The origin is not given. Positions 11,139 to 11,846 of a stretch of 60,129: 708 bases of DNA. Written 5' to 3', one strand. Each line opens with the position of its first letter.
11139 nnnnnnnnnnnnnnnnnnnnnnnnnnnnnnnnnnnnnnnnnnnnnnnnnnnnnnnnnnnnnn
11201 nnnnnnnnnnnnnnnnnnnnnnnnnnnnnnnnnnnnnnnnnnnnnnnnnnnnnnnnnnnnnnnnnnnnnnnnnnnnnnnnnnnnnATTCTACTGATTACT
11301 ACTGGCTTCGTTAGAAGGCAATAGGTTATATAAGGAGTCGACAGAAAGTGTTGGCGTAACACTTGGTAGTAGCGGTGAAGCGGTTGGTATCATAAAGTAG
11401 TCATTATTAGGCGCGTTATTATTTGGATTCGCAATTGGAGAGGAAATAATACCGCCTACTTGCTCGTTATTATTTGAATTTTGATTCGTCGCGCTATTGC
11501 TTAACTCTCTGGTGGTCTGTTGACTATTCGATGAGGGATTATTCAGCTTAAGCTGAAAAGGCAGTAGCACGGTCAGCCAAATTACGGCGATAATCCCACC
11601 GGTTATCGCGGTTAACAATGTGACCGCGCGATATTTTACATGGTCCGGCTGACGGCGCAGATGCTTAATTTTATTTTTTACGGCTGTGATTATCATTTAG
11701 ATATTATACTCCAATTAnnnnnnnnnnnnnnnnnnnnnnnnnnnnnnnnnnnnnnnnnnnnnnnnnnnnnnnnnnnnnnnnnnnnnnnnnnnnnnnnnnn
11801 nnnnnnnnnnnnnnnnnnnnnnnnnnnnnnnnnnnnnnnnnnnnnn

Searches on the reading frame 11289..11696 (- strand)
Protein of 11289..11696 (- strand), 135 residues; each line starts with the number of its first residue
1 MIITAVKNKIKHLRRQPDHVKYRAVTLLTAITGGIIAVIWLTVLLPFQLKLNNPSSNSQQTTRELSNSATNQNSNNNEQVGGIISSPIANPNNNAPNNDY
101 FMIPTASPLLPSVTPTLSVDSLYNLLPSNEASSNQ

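Call 72: search_protein_families(library=pfam, proteins=[window:11289-11696:-], max_evalue=0.1)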
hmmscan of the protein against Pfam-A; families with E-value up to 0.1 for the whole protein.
window:11289-11696:- (135 aa): 2 families
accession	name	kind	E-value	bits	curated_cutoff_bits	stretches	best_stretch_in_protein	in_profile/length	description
PF00895.25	ATP-synt_8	-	0.049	14.5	23.4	0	35-65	12-43/55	ATP synthase protein 8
PF14018.11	DUF4234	-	0.057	14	25.3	0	4-41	23-61/70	Domain of unknown function (DUF4234)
